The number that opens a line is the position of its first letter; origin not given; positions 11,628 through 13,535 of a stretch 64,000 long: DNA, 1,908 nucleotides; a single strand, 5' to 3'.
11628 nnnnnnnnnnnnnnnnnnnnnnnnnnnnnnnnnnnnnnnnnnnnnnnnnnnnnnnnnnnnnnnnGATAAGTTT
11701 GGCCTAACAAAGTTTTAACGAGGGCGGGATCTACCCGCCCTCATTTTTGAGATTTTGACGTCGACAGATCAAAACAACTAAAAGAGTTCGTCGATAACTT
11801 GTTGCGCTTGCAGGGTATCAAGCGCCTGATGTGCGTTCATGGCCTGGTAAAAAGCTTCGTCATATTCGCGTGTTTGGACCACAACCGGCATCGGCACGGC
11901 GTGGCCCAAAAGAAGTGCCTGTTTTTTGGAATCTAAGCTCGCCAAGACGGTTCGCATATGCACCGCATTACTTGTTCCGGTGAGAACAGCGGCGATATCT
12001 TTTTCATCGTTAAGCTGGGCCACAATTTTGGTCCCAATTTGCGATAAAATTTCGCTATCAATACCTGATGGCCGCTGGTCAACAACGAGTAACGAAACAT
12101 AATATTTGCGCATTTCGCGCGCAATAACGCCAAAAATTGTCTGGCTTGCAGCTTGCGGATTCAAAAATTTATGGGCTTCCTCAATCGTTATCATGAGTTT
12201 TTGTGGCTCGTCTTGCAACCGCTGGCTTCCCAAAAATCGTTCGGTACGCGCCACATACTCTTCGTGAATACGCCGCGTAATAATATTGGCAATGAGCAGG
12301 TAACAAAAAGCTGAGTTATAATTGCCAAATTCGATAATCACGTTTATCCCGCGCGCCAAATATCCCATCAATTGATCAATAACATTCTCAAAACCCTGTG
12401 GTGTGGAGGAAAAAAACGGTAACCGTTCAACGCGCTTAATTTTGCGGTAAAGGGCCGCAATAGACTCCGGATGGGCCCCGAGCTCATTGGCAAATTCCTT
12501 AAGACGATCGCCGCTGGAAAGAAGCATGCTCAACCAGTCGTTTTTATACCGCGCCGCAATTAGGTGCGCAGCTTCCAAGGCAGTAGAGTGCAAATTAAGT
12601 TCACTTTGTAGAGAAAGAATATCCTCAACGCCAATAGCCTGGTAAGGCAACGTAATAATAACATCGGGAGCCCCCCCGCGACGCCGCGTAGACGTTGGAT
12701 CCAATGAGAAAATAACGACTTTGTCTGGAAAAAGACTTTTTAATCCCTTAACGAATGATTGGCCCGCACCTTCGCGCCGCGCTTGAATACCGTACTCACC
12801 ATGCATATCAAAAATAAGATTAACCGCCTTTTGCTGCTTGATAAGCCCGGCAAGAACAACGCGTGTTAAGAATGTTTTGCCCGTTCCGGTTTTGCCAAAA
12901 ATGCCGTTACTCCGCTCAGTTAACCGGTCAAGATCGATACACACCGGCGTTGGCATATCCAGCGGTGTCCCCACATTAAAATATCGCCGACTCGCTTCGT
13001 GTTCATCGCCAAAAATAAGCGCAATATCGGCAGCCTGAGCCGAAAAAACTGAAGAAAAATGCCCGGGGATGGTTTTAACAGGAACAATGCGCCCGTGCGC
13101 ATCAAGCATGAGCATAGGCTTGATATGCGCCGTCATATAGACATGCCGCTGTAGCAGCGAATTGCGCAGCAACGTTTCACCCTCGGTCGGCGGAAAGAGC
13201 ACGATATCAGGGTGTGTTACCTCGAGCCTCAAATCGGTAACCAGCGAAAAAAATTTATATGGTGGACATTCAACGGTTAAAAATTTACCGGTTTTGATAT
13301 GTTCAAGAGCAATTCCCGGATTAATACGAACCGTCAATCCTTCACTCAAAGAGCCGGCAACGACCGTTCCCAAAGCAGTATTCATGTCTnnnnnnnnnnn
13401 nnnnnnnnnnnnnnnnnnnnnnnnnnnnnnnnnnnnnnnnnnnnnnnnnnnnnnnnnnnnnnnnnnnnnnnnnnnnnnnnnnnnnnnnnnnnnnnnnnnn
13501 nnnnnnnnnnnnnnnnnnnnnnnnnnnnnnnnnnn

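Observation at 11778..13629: HerA/DUF87-type ATPase is translationally abutted to atpD-atpC, behind an epsilon subunit lacking its regulatory C-terminal domain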

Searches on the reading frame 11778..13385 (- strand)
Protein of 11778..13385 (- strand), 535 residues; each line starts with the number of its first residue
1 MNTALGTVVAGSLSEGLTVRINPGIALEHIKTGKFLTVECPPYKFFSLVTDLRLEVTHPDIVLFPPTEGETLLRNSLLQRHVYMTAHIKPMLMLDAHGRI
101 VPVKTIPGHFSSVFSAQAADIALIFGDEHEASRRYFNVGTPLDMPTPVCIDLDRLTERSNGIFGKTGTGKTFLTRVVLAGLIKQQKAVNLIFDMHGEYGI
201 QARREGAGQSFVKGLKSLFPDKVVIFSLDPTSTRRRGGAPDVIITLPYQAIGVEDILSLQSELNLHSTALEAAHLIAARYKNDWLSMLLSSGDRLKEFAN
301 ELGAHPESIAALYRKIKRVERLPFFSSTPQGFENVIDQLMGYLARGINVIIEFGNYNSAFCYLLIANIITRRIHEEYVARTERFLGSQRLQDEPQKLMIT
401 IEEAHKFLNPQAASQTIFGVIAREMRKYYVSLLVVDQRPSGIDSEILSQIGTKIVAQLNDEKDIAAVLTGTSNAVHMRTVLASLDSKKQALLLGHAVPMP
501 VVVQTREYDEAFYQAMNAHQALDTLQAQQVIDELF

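Call 3: search_protein_families(library=pfam, proteins=[window:11778-13385:-], max_evalue=0.1)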
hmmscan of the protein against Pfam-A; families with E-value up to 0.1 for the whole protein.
window:11778-13385:- (535 aa): 6 families
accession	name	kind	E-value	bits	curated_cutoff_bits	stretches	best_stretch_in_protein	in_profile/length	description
PF01935.23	DUF87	-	3e-30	106.4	23.2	1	137-373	2-220/220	Helicase HerA, central domain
PF09378.16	HAS-barrel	-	0.0015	19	25.2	1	6-60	2-50/90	HAS barrel domain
PF13401.12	AAA_22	-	0.0044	17.8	27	0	162-184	10-32/130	AAA domain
PF10412.15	TrwB_AAD_bind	-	0.0055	16.1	20.5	1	157-198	15-55/387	Type IV secretion-system coupling protein DNA-binding domain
PF19044.6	P-loop_TraG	-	0.022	13.9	25.8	0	395-450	250-301/413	TraG P-loop domain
PF05872.18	HerA_C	-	0.053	12.6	22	0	395-457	257-320/502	Helicase HerA-like C-terminal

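Call 4: search_protein_families(library=ncbifam, proteins=[window:11778-13385:-], max_evalue=0.1)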
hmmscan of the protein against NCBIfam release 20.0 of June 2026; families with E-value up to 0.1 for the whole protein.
window:11778-13385:- (535 aa): 14 families
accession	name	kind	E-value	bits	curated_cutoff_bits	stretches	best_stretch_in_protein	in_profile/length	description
NF040937.1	HerA_Thermprot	equivalog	3.3e-25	88.5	800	2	397-509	351-465/487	DNA double-strand break repair helicase HerA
NF042943.1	HerA_antiphage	equivalog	4.1e-25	88.4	800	2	388-507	426-551/566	anti-phage-associated helicase HerA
NF040819.1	helicase_HerA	equivalog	1.4e-20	73.3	970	2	396-509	403-518/561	DNA double-strand break repair helicase HerA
NF042944.1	HerA_antiphage_2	equivalog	3.8e-20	72.2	850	2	315-509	342-546/576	anti-phage-associated helicase HerA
NF053655.1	CedD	equivalog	6.5e-19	68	600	2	364-505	390-525/527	DNA-translocating ATPase CedD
NF033849.1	ser_rich_anae_1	subfamily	1.8e-09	35.5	650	1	336-469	967-1101/1163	serine-rich protein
NF045975.1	VirB4_plasma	equivalog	2.2e-06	25.7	590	1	358-440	734-805/894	Mbov_0397 family ICE element conjugal transfer ATPase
TIGR03410.1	urea_trans_UrtE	equivalog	0.027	13.9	285.8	0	431-469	151-188/230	urea ABC transporter ATP-binding subunit UrtE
TIGR02142.1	modC_ABC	equivalog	0.03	13.6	285.05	1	159-187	25-52/353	molybdenum ABC transporter ATP-binding protein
NF005992.0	PRK08116.1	subfamily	0.05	12.7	189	1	162-189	119-146/269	hypothetical protein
NF005304.0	PRK06835.1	equivalog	0.054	12.6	215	0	162-188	188-214/330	ATP-binding protein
NF041214.1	plasmid_TraB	equivalog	0.054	12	800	1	398-468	349-419/639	plasmid transfer protein TraB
NF001625.0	PRK00411.1-3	equivalog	0.058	12.1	501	0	162-190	64-92/415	ORC1-type DNA replication protein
TIGR02928.1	TIGR02928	subfamily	0.07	12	181.3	0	162-187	45-70/366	orc1/cdc6 family replication initiation protein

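Call 5: search_protein_families(library=padloc, proteins=[window:11778-13385:-], max_evalue=0.1)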
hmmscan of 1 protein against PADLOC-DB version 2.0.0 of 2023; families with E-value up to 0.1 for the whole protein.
window:11778-13385:- (535 aa): 17 families
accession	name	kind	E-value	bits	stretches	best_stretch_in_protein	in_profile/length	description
PDLC04105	HerA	-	7.3e-34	115.3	2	350-507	383-537/576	-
PDLC04100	HerA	-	1.3e-25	88.1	2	389-507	433-557/580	-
PDLC02185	HerA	-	9.6e-25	85.3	2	388-507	438-563/585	-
PDLC04103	HerA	-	1.2e-20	71.5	2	395-506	440-557/579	-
PDLC04102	HerA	-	2.2e-20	70.5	2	391-508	502-622/654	-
PDLC04098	HerA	-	9.9e-18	62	2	395-510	526-651/686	-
PDLC02188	HerA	-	1.5e-17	61.7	2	320-507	346-544/578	-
PDLC04106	HerA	-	9.4e-17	58.8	1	396-516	511-639/667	-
PDLC04140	mad8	-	3.6e-15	54.3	1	161-506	31-300/314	mads_8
PDLC04104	HerA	-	1.2e-12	45.3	1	396-503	220-334/379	-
PDLC04097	HerA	-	2.6e-11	40.9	1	394-508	472-595/618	-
PDLC01055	HerA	-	5.1e-08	30.2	2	398-507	418-526/532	Type III coevolved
PDLC04107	HerA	-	1e-06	26.1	1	149-215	161-225/306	-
PDLC04099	HerA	-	3.3e-06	24.6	1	142-199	154-211/214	-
PDLC04101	HerA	-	8.9e-06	22.7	1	145-211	156-216/400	-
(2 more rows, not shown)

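Call 7: find_homologous_proteins(query=window:11778-13385:-)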
Query window:11778-13385:- (535 aa): 8000 proteins with E <= 0.001 among 8000 candidates; the best 120 are listed.
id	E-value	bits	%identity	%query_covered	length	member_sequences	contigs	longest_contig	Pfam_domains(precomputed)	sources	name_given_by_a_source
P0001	0.0e+0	1163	98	100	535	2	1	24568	PF01935.24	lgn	-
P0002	4.0e-254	862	72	100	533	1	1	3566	PF01935.24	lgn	-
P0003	5.6e-252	855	71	100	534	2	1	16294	PF01935.24,PF13401.13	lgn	-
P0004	1.6e-251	853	71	100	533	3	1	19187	PF01935.24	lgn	-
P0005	1.4e-250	850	72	100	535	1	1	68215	PF01935.24,PF09378.17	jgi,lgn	-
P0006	2.5e-250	849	71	100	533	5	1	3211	PF01935.24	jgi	-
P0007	3.0e-250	849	71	100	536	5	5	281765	PF01935.24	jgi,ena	jgi:DNA helicase HerA-like ATPase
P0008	1.0e-249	847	71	100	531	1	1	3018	PF01935.24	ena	-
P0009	1.0e-249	847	70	100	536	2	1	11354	PF01935.24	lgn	-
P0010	1.3e-249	847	71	99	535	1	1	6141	PF01935.24,PF09378.17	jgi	jgi:DNA helicase HerA-like ATPase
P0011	1.5e-249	847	71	100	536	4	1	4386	PF01935.24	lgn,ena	-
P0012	1.6e-249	847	73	96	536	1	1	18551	PF01935.24,PF09378.17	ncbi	-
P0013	2.0e-249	846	71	100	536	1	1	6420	PF01935.24,PF09378.17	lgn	-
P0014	3.4e-249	846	70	100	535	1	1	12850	PF01935.24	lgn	-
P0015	4.7e-249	845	72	96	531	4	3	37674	PF01935.24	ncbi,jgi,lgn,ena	-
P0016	7.9e-249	844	71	100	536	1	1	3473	PF01935.24,PF09378.17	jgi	jgi:hypothetical protein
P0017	8.2e-249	844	71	100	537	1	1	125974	PF01935.24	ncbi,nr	ncbi:MAG: DUF87 domain-containing protein [Candidatus Dependentiae bacterium]|nr:DUF87 domain-contai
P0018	8.4e-249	844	72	100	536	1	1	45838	PF01935.24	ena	-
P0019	8.8e-249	844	72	97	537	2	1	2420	PF01935.24,PF09378.17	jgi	jgi:molybdopterin-guanine dinucleotide biosynthesis protein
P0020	1.6e-248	843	72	96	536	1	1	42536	PF01935.24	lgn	-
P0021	2.6e-248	843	71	100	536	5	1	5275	PF01935.24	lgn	-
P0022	2.7e-248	843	72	100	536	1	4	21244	PF01935.24,PF09378.17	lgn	-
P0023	3.0e-248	842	70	100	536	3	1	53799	PF01935.24,PF09378.17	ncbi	-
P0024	3.3e-248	842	71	100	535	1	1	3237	PF01935.24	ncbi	-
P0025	3.8e-248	842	72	100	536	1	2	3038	PF01935.24,PF09378.17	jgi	-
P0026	4.0e-248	842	70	100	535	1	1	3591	PF01935.24,PF09378.17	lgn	-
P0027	4.2e-248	842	70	100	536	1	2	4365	PF01935.24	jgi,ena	-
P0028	4.9e-248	842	70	100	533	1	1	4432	PF01935.24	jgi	-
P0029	5.7e-248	842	72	100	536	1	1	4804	PF01935.24,PF09378.17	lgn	-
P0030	5.8e-248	842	71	100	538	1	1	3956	PF01935.24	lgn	-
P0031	2.1e-247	840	70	100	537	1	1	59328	PF01935.24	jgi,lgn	-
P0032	2.1e-247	840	71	100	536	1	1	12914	PF01935.24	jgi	-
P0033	2.3e-247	840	70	100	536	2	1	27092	PF01935.24,PF09378.17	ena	-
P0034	2.4e-247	839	70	100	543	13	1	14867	PF01935.24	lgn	-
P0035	2.4e-247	839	71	99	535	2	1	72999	PF01935.24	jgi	jgi:DNA helicase HerA-like ATPase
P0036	2.5e-247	839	69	100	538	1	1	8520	PF01935.24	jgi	jgi:DNA helicase HerA-like ATPase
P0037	2.7e-247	839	70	100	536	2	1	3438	PF01935.24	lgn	-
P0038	2.8e-247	839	70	100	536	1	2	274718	PF01935.24,PF09378.17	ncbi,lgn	ncbi:MAG: DUF87 domain-containing protein [Candidatus Babeliales bacterium]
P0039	2.9e-247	839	71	100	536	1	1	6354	PF01935.24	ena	-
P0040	3.9e-247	839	70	100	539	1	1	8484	PF01935.24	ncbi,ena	-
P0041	5.8e-247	838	70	100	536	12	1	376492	PF01935.24,PF09378.17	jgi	jgi:DNA helicase HerA-like ATPase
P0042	7.2e-247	838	70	100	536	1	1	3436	PF01935.24,PF09378.17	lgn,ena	-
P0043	8.7e-247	838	70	100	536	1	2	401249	PF01935.24,PF09378.17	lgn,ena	-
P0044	9.8e-247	837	69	100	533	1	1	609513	PF01935.24,PF09378.17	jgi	-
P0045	1.0e-246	837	71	100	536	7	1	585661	PF01935.24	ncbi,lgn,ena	-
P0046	1.1e-246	837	69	100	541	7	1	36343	PF01935.24,PF09378.17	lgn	-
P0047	1.1e-246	837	70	99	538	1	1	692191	PF01935.24,PF09378.17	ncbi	-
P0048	1.2e-246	837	69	100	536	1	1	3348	PF01935.24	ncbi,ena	-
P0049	1.3e-246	837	71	99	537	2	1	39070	PF01935.24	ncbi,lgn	ncbi:MAG: ATP-binding protein [Candidatus Dependentiae bacterium]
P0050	1.4e-246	837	70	100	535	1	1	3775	PF01935.24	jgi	jgi:hypothetical protein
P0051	2.0e-246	836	70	100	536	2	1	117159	PF01935.24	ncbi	-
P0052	2.5e-246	836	70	100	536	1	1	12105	PF01935.24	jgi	jgi:DNA helicase HerA-like ATPase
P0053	2.7e-246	836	69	100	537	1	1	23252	PF01935.24,PF09378.17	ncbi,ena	-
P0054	2.9e-246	836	71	100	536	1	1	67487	PF01935.24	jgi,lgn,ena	-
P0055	3.4e-246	836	71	100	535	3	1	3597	PF01935.24,PF09378.17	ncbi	-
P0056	4.3e-246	835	71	100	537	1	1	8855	PF01935.24,PF09378.17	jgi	jgi:hypothetical protein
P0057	4.5e-246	835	71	100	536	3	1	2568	PF01935.24,PF09378.17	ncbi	-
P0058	5.7e-246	835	70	100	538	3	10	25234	PF01935.24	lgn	-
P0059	5.9e-246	835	70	100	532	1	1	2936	PF01935.24,PF09378.17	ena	-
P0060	7.1e-246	835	69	100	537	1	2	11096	PF01935.24,PF09378.17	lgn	-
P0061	7.3e-246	835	70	100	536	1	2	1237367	PF01935.24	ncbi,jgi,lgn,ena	jgi:DNA helicase HerA-like ATPase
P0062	7.4e-246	835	70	100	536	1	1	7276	PF01935.24,PF09378.17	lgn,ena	-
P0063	7.8e-246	835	69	100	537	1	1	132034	PF01935.24,PF09378.17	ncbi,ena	-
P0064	9.1e-246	834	72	97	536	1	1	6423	PF01935.24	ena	-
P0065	9.3e-246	834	70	100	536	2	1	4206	PF01935.24,PF09378.17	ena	-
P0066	1.0e-245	834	69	100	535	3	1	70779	PF01935.24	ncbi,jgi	jgi:DNA helicase HerA-like ATPase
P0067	1.0e-245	834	70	100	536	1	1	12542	PF01935.24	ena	-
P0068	1.1e-245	834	70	100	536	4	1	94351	PF01935.24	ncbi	-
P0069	1.5e-245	834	70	100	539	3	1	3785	PF01935.24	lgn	-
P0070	1.6e-245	833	70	100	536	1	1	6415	PF01935.24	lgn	-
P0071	2.0e-245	833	70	100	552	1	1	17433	PF01935.24,PF09378.17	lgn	-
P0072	2.1e-245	833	70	100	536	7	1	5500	PF01935.24,PF09378.17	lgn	-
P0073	2.3e-245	833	71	100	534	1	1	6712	PF01935.24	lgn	-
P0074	2.3e-245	833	68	100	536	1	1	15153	PF01935.24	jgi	jgi:uncharacterized protein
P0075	2.3e-245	833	69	100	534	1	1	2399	PF01935.24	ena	-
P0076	2.7e-245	833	70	99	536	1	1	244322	PF01935.24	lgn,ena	-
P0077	3.1e-245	833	69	100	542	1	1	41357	PF01935.24,PF09378.17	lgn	-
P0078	3.2e-245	832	69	100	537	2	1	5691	PF01935.24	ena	-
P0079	3.2e-245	832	69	100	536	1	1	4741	PF01935.24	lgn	-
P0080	3.5e-245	832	70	99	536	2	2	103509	PF01935.24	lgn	-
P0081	3.8e-245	832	70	100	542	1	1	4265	PF01935.24,PF09378.17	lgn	-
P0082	3.9e-245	832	70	100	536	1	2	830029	PF01935.24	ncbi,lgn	-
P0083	3.9e-245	832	70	100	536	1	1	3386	PF01935.24,PF09378.17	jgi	jgi:hypothetical protein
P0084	4.1e-245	832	70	98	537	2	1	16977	PF01935.24,PF09378.17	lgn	-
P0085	4.5e-245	832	69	100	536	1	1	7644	PF01935.24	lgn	-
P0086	5.4e-245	832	71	100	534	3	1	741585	PF01935.24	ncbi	-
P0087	5.5e-245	832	70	100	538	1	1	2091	PF01935.24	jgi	jgi:DNA helicase HerA-like ATPase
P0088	6.3e-245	832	70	100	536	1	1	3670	PF01935.24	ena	-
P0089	6.3e-245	832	70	100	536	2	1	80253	PF01935.24,PF09378.17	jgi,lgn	jgi:hypothetical protein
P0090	6.5e-245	831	70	100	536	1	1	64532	PF01935.24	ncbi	ncbi:helicase HerA domain-containing protein [Candidatus Dependentiae bacterium]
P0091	6.7e-245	831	70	100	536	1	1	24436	PF01935.24,PF09378.17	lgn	-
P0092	6.8e-245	831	70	100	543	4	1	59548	PF01935.24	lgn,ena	-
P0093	7.8e-245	831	69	99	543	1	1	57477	PF01935.24,PF09378.17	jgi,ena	-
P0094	9.6e-245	831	70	99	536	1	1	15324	PF01935.24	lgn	-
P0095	1.3e-244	831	69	100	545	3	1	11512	PF01935.24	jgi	jgi:hypothetical protein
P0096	1.4e-244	830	70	100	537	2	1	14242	PF01935.24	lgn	-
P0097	1.4e-244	830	70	100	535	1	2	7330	PF01935.24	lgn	-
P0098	1.7e-244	830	69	100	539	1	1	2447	PF01935.24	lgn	-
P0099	1.8e-244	830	70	100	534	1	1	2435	PF01935.24,PF09378.17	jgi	-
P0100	1.9e-244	830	70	99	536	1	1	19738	PF01935.24,PF09378.17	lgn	-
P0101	2.1e-244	830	68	100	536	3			PF01935.24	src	-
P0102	2.2e-244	830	70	100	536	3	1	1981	PF01935.24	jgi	jgi:hypothetical protein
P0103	2.3e-244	830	70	100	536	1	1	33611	PF01935.24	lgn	-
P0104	2.8e-244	829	70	99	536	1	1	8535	PF01935.24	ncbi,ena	-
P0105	3.0e-244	829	70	100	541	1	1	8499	PF01935.24,PF09378.17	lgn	-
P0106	3.4e-244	829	69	100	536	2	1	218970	PF01935.24,PF09378.17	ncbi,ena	-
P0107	3.6e-244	829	69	100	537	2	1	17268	PF01935.24,PF09378.17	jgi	jgi:hypothetical protein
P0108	4.6e-244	829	69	100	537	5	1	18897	PF01935.24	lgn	-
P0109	4.8e-244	829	69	100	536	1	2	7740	PF01935.24,PF09378.17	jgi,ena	-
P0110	5.5e-244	828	69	100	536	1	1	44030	PF01935.24,PF09378.17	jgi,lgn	-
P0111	5.9e-244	828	69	100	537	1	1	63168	PF01935.24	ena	-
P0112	7.3e-244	828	70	100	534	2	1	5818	PF01935.24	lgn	-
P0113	8.2e-244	828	70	99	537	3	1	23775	PF01935.24,PF09378.17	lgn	-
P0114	8.8e-244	828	71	99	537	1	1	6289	PF01935.24,PF09378.17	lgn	-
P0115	1.1e-243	827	69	100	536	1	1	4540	PF01935.24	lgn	-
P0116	1.2e-243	827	70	100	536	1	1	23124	PF01935.24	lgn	-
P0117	1.3e-243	827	69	100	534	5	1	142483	PF01935.24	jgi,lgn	jgi:hypothetical protein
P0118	1.3e-243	827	68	100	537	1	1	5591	PF01935.24,PF09378.17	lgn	-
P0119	1.3e-243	827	70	100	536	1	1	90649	PF01935.24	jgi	jgi:hypothetical protein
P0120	1.6e-243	827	69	99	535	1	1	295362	PF01935.24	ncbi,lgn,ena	-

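Call 8: find_encoding_contigs(protein=P0061, flank=8000, max_places=2)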
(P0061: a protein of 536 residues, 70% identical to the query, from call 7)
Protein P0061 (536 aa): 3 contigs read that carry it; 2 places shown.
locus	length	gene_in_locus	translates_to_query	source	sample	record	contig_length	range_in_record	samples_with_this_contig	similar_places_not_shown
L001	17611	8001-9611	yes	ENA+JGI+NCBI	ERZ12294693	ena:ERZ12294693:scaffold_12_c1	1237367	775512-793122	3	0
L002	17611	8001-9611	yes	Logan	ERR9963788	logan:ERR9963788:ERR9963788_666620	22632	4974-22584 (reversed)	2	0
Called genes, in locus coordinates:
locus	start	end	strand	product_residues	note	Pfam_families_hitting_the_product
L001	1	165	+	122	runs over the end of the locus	-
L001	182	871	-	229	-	PF08719:NADAR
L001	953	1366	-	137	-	PF00293:NUDIX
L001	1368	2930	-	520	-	PF03023:MurJ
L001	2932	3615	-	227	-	PF02463:SMC_N (weak), PF00005:ABC_tran, PF13304:AAA_21 (faint)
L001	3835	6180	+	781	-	PF02190:LON_substr_bdg, PF13401:AAA_22 (faint), PF05496:RuvB_N (faint), PF00004:AAA, PF07728:AAA_5 (weak), PF22667:Lon_lid, PF05362:Lon_C, PF13541:ChlI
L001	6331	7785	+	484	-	PF02874:ATP-synt_ab_N, PF00006:ATP-synt_ab, PF22919:ATP-synt_VA_C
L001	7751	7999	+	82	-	PF02823:ATP-synt_DE_N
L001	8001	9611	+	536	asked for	PF01935:DUF87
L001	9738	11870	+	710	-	PF00004:AAA, PF07728:AAA_5, PF13401:AAA_22 (faint), PF22667:Lon_lid, PF05362:Lon_C, PF13541:ChlI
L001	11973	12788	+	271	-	PF00497:SBP_bac_3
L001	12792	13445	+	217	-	PF00528:BPD_transp_1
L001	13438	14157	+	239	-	PF02463:SMC_N (weak), PF00005:ABC_tran, PF13304:AAA_21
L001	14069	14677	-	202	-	-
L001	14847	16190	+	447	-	PF03951:Gln-synt_N, PF00120:Gln-synt_C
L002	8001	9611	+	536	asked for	PF01935:DUF87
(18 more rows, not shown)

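Call 9: find_encoding_contigs(protein=P0047, flank=8000, max_places=2)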
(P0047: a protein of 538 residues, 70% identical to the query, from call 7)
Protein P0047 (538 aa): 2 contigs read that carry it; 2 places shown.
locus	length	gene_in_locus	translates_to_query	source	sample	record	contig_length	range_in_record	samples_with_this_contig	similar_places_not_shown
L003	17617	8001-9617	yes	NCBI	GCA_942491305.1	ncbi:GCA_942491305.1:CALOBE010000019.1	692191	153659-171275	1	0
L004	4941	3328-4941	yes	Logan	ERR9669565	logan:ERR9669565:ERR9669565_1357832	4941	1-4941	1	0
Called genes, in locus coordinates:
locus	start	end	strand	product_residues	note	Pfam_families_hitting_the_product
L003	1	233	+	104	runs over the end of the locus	PF13893:RRM_5 (weak), PF00076:RRM_1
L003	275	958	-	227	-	PF00005:ABC_tran, PF13304:AAA_21 (faint)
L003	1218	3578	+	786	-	PF02190:LON_substr_bdg, PF13401:AAA_22 (faint), PF05496:RuvB_N (faint), PF00004:AAA, PF07728:AAA_5 (weak), PF22667:Lon_lid, PF05362:Lon_C, PF13541:ChlI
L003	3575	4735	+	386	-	PF00294:PfkB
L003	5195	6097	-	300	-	PF13173:AAA_14, PF13635:DUF4143 (weak)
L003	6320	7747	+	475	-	PF02874:ATP-synt_ab_N, PF00006:ATP-synt_ab, PF22919:ATP-synt_VA_C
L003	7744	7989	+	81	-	PF02823:ATP-synt_DE_N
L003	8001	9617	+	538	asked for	PF09378:HAS-barrel (faint), PF01935:DUF87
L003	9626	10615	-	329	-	-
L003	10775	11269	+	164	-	PF00226:DnaJ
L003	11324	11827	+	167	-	-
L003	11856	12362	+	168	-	-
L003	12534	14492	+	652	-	PF01326:PPDK_N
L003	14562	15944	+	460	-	PF03951:Gln-synt_N, PF00120:Gln-synt_C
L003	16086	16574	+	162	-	-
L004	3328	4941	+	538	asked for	PF09378:HAS-barrel (faint), PF01935:DUF87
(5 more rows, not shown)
